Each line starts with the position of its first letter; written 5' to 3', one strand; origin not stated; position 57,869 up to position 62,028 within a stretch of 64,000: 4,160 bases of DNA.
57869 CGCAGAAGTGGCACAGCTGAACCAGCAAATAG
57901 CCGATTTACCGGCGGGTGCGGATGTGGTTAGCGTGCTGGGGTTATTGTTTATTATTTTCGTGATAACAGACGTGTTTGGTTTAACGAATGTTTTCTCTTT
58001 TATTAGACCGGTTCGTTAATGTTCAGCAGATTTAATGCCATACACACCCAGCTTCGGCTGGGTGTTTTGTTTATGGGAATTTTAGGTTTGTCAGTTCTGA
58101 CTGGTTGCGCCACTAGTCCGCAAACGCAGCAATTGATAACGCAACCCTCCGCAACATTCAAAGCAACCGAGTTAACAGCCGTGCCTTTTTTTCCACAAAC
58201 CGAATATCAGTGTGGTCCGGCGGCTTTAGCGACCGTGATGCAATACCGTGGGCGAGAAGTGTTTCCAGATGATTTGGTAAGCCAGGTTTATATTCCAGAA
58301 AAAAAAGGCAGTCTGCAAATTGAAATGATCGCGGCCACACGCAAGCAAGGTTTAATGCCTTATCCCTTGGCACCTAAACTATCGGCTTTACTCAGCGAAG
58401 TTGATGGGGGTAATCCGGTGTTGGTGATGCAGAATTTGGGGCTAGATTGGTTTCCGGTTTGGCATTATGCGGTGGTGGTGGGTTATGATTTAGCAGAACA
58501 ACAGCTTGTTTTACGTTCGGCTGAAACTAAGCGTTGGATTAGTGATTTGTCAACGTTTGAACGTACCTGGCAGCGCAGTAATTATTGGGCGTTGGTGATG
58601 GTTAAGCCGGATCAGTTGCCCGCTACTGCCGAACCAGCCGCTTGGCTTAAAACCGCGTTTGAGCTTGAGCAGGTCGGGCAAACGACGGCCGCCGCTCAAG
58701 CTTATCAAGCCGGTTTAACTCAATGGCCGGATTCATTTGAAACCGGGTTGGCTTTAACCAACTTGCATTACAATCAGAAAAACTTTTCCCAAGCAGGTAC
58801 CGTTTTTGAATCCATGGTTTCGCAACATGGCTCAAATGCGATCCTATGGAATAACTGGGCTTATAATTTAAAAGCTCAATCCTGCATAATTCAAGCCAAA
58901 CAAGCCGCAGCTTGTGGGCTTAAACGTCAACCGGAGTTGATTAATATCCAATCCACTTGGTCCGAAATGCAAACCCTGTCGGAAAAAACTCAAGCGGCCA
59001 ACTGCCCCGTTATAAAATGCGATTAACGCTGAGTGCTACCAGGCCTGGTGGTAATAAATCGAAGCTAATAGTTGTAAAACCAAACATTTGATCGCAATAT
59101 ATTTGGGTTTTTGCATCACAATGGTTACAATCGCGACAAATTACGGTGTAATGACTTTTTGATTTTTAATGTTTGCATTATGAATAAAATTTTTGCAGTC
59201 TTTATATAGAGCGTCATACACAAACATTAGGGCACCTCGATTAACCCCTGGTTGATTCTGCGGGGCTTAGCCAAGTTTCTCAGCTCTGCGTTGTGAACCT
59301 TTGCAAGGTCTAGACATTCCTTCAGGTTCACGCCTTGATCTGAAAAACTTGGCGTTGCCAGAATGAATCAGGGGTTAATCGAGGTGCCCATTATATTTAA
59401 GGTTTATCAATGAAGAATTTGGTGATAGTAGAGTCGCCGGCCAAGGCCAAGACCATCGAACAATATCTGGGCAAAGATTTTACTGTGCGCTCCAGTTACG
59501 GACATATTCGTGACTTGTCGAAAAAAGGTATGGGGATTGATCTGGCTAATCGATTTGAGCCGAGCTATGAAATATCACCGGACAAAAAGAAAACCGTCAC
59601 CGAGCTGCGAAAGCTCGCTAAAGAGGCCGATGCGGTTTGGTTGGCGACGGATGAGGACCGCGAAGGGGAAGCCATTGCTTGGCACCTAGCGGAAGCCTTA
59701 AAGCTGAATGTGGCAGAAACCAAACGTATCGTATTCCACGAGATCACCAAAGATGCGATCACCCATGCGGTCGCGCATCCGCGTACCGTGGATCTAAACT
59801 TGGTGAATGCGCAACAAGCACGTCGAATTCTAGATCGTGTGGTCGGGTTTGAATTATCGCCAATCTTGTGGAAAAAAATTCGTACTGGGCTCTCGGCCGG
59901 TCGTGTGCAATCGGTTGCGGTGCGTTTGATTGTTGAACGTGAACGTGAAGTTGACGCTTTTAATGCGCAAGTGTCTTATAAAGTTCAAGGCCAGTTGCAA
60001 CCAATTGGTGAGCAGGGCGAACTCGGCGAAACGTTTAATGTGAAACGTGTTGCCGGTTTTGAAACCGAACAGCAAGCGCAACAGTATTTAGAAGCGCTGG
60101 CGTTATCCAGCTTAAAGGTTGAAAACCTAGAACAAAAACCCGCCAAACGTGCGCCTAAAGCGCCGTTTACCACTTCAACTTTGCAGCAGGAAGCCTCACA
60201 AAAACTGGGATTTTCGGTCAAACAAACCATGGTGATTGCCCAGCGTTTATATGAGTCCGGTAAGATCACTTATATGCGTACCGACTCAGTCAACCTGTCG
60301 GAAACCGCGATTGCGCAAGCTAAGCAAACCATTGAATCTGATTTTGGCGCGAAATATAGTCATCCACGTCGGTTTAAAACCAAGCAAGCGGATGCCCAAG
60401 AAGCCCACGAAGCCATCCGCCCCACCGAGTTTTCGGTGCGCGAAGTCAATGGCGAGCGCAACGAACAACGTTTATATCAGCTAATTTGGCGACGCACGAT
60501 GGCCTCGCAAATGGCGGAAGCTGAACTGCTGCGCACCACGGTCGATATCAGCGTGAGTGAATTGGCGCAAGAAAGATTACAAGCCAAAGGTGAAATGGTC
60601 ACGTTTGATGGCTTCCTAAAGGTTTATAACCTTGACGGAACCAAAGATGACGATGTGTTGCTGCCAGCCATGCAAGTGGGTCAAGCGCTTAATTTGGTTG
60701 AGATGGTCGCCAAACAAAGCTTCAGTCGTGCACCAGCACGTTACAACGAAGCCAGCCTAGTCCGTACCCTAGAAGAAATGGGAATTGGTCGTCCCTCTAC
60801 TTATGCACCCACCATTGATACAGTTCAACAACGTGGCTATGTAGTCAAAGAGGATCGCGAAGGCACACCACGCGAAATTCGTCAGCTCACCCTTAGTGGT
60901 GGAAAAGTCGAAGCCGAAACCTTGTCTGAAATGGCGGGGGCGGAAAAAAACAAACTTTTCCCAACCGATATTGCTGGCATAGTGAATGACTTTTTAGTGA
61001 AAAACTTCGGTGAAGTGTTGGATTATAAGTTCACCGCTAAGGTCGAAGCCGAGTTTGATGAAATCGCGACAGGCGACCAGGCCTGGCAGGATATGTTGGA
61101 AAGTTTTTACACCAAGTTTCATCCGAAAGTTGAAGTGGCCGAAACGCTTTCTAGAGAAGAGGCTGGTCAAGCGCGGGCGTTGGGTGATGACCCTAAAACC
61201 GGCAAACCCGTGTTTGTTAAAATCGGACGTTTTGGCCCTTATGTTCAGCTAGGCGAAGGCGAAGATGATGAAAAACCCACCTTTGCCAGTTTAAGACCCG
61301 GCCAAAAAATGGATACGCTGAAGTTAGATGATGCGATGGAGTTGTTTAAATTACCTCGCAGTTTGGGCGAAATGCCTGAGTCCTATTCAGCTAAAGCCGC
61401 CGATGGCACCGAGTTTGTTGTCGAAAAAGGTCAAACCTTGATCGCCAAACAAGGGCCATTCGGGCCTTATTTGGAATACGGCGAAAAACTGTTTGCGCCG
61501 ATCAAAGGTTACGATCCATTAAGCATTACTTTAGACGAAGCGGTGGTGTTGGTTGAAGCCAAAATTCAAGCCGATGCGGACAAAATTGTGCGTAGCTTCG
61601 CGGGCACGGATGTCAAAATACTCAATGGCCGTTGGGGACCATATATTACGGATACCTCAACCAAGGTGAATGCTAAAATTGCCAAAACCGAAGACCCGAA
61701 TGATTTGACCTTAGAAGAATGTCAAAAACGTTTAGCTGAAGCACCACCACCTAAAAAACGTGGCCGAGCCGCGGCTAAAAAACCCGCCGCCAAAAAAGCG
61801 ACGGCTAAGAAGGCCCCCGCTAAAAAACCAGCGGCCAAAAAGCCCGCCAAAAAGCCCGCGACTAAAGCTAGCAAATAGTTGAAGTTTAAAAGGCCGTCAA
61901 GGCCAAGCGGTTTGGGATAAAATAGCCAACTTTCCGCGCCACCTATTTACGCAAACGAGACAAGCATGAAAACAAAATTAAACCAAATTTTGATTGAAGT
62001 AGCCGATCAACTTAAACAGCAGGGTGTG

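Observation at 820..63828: Highly iterated palindrome (consensus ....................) pervades the window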

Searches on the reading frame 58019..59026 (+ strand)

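Call 24: search_protein_families(library=pfam, proteins=[window:58019-59026:+], max_evalue=1e-8)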
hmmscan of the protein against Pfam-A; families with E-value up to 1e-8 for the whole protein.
window:58019-59026:+ (335 aa): 1 family
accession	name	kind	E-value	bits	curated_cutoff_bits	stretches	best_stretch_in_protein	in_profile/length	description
PF13529.12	Peptidase_C39_2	-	6e-11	43.5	24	1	54-164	2-138/143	Peptidase_C39 like family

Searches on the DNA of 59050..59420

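Call 68: search_rna_families(source=window, start=59050, end=59420, threshold=evalue, max_evalue=1)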
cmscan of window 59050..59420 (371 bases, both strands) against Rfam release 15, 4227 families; matches with E-value up to 1: 1.
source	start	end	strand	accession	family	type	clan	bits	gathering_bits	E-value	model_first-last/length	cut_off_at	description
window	59166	59198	-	RF02389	sau-31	Gene; sRNA;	-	20.7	50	0.98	1-66/66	no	Staphylococcus sRNA sau-31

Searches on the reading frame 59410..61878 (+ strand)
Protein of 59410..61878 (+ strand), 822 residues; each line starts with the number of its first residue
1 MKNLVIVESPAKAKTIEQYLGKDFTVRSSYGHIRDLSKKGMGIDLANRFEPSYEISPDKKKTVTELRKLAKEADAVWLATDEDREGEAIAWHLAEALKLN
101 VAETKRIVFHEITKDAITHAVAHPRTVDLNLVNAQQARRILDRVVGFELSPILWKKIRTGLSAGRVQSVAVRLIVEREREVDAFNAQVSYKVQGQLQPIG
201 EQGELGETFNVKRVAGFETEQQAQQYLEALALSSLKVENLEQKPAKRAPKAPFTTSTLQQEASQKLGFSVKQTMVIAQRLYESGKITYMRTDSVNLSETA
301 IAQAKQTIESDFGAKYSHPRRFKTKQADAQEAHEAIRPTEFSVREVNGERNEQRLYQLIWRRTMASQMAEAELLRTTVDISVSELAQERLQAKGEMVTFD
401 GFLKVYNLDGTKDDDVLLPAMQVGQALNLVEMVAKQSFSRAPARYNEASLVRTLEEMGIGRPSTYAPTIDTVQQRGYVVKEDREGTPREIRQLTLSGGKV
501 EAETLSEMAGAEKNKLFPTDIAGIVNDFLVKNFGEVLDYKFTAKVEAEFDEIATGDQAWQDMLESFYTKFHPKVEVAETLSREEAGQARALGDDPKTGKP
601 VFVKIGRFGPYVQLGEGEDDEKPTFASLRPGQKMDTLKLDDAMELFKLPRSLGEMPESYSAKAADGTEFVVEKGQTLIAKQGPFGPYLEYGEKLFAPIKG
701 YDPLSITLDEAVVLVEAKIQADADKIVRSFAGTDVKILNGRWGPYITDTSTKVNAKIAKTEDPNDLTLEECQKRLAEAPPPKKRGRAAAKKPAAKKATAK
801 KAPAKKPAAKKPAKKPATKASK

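Call 24: search_protein_families(library=pfam, proteins=[window:59410-61878:+], max_evalue=1e-8)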
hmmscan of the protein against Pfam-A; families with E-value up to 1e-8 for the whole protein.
window:59410-61878:+ (822 aa): 3 families
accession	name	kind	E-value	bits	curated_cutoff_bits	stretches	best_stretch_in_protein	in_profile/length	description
PF01131.25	Topoisom_bac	-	1.1e-111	374.2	35.1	1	128-487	3-366/411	DNA topoisomerase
PF13368.11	Toprim_C_rpt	-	3.3e-42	142.6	22.3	2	594-654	1-54/57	Topoisomerase C-terminal repeat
PF01751.28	Toprim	-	2.2e-23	82.7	23.1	1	4-112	2-96/96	Toprim domain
